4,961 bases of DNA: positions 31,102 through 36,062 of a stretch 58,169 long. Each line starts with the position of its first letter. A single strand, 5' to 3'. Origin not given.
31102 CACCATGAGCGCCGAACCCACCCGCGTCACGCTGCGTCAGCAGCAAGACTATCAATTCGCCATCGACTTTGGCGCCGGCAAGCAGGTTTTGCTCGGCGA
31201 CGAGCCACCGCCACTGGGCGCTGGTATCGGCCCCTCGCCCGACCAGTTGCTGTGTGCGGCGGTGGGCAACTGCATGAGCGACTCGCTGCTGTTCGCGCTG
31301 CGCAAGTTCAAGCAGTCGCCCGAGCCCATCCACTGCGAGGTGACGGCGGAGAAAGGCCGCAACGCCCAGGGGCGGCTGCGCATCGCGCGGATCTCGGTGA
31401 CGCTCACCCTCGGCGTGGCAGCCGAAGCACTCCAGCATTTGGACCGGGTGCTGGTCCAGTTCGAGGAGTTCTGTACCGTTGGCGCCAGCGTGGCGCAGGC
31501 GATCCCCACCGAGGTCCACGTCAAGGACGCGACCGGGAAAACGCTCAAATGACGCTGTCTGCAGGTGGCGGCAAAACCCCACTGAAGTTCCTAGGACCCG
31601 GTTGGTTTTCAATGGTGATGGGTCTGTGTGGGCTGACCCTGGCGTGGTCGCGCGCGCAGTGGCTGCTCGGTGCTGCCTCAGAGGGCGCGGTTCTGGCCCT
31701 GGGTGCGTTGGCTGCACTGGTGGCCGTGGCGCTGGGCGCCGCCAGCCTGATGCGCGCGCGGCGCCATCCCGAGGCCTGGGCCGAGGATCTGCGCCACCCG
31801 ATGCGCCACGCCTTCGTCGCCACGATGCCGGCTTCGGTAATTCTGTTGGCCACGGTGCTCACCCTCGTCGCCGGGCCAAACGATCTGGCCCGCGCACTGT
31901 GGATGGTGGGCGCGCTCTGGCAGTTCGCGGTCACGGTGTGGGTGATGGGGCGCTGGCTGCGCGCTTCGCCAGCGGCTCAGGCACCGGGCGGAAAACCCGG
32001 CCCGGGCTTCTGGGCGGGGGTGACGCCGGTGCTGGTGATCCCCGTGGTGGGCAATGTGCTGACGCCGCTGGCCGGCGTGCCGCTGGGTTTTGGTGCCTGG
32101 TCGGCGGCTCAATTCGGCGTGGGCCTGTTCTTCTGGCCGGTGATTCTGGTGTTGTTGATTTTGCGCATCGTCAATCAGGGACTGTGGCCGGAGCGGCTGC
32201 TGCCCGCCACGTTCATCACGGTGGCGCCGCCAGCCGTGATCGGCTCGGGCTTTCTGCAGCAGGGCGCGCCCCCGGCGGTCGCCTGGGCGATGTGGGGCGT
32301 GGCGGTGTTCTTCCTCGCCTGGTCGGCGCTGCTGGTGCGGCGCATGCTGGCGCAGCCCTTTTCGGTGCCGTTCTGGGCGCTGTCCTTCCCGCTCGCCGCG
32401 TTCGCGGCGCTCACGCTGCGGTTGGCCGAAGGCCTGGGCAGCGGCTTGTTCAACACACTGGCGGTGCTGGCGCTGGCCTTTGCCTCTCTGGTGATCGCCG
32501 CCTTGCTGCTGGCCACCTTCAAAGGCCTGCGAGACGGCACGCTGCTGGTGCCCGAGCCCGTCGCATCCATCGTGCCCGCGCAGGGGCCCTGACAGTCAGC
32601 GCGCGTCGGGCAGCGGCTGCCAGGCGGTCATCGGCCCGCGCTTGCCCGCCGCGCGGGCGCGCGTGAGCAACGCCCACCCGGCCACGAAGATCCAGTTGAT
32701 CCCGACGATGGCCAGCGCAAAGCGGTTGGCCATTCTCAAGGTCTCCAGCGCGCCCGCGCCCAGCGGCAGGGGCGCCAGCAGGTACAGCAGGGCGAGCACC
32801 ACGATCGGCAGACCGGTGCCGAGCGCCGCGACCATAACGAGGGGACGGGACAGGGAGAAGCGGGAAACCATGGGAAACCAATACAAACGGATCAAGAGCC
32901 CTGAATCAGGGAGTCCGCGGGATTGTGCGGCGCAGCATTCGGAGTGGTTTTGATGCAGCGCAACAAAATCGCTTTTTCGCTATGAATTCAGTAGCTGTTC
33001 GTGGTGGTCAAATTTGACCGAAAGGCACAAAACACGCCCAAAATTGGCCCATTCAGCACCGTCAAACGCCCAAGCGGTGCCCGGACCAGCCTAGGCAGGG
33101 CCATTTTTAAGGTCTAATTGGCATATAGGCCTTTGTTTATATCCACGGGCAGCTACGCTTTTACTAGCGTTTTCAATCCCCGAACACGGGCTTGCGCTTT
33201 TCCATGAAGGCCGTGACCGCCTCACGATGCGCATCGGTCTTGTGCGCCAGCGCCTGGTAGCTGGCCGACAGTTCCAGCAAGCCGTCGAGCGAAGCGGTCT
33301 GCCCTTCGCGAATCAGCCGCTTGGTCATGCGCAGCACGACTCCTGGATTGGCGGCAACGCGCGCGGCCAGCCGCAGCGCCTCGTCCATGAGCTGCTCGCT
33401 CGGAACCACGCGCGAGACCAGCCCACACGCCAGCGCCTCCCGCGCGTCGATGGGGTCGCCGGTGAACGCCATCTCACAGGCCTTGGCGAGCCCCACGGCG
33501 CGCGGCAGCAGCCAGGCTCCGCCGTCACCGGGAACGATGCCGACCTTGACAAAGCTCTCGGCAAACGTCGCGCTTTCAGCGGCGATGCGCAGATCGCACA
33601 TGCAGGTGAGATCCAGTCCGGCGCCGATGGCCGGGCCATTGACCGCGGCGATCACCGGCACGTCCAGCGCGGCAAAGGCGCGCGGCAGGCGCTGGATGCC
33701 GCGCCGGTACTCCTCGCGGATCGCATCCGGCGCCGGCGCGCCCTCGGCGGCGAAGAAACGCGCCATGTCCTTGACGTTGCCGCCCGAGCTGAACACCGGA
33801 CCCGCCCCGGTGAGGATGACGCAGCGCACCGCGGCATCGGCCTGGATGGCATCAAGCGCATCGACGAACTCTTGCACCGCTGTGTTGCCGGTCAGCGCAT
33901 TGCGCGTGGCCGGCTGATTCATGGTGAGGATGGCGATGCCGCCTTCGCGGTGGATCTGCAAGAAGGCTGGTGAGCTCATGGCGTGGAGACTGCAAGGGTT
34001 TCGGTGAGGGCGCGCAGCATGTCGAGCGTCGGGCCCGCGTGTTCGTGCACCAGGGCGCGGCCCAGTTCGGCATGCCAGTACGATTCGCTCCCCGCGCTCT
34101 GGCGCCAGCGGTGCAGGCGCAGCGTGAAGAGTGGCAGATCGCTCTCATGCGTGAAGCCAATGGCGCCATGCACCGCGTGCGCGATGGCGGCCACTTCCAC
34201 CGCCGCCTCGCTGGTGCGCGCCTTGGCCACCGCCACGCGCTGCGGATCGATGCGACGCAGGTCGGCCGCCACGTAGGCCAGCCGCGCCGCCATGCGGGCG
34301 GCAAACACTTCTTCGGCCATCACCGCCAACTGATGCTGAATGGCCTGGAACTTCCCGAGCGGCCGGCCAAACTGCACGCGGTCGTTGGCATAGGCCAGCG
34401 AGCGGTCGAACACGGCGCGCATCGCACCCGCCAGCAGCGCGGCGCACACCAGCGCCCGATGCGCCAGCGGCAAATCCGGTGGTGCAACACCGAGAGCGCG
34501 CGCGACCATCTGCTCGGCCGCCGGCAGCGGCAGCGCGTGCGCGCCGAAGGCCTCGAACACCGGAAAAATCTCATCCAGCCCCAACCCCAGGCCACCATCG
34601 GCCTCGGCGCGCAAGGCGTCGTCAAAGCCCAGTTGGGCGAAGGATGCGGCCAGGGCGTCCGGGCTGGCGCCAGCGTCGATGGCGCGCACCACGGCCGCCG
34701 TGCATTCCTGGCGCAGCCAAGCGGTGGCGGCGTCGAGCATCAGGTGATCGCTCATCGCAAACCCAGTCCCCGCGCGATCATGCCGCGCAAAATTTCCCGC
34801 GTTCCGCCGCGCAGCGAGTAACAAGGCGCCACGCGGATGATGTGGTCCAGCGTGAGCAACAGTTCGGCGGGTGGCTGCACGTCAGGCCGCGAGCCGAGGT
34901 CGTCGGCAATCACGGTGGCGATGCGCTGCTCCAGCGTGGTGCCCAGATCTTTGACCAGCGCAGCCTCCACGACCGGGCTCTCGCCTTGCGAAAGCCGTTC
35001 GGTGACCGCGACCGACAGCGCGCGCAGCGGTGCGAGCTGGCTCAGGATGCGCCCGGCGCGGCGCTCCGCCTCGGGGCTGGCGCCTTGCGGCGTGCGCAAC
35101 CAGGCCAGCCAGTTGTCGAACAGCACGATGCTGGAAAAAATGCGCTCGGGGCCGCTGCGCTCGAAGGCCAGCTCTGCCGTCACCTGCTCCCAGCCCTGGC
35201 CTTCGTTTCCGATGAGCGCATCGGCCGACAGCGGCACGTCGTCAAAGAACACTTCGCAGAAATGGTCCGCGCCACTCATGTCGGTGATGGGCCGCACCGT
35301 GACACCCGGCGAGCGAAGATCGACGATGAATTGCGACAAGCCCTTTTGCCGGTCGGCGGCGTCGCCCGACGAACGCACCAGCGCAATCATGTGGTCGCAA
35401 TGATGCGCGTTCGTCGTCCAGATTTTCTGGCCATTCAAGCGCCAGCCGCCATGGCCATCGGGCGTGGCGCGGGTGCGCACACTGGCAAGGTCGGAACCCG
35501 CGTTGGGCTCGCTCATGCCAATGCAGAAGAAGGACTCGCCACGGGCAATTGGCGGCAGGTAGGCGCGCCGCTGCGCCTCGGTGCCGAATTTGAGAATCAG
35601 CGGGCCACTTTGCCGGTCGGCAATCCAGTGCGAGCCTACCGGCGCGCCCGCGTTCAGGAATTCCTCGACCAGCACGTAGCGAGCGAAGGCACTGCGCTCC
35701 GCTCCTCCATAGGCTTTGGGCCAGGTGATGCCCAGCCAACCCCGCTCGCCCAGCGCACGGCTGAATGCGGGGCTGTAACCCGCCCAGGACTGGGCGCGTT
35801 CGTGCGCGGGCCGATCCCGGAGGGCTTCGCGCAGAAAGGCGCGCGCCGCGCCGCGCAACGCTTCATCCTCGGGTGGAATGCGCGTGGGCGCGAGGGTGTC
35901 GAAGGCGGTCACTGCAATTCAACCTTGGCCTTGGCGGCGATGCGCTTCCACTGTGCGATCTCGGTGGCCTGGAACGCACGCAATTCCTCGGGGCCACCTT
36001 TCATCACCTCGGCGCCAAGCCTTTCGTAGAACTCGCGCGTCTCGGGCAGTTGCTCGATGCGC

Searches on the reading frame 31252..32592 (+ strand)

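Call 69: search_protein_families(library=pfam, proteins=[window:31252-32592:+], max_evalue=0.00001)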
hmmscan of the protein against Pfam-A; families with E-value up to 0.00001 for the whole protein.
window:31252-32592:+ (446 aa): 1 family
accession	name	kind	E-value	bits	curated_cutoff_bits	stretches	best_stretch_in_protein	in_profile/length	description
PF03595.22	SLAC1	-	1.1e-45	156.7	27.9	1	115-422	3-330/331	Voltage-dependent anion channel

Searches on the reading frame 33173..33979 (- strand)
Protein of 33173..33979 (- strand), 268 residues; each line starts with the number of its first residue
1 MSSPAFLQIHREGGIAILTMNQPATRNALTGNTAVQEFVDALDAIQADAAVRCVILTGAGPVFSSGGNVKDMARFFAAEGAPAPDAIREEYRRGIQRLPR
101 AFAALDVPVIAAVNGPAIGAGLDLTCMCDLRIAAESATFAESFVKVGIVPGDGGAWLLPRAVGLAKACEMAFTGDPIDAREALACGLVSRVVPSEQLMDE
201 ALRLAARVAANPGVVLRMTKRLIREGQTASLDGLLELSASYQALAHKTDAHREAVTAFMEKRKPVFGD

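Call 69: search_protein_families(library=pfam, proteins=[window:33173-33979:-], max_evalue=0.00001)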
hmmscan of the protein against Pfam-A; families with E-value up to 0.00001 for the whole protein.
window:33173-33979:- (268 aa): 2 families
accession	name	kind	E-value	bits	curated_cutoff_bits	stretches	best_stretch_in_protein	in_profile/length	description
PF00378.25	ECH_1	-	4.4e-60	203.6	27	1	11-268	2-250/251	Enoyl-CoA hydratase/isomerase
PF16113.10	ECH_2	-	1.4e-30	107.4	27.2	1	16-225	2-205/335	Enoyl-CoA hydratase/isomerase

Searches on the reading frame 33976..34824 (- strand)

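Call 69: search_protein_families(library=pfam, proteins=[window:33976-34824:-], max_evalue=0.00001)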
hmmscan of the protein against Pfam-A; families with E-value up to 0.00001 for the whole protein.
window:33976-34824:- (282 aa): 2 families
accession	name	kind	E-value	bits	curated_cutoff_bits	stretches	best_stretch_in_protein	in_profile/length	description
PF00441.29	Acyl-CoA_dh_1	-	1.3e-23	84.3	22.4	1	120-238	11-129/150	Acyl-CoA dehydrogenase, C-terminal domain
PF08028.16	Acyl-CoA_dh_2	-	2.2e-06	28.5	22.7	1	126-229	2-115/134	Acyl-CoA dehydrogenase, C-terminal domain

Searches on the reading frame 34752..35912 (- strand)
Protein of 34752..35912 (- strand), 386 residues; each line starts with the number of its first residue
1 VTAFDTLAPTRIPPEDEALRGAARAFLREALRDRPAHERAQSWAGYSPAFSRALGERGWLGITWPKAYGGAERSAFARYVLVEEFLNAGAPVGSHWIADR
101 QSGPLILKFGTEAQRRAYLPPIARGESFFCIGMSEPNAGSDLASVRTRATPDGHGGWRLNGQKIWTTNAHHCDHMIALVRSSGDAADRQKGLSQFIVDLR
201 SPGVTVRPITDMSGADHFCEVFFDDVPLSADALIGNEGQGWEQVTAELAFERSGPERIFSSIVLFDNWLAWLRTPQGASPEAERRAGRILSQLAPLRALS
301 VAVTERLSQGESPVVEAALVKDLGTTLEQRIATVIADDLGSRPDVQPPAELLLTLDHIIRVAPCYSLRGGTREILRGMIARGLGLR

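Call 69: search_protein_families(library=pfam, proteins=[window:34752-35912:-], max_evalue=0.00001)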
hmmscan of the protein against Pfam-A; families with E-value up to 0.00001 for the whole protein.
window:34752-35912:- (386 aa): 2 families
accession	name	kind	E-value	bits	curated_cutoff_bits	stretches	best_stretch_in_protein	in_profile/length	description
PF02770.24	Acyl-CoA_dh_M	-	5.1e-24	84.7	33.3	1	130-226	1-97/97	Acyl-CoA dehydrogenase, middle domain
PF02771.21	Acyl-CoA_dh_N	-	9.1e-24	84.5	22.9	1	14-126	2-113/113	Acyl-CoA dehydrogenase, N-terminal domain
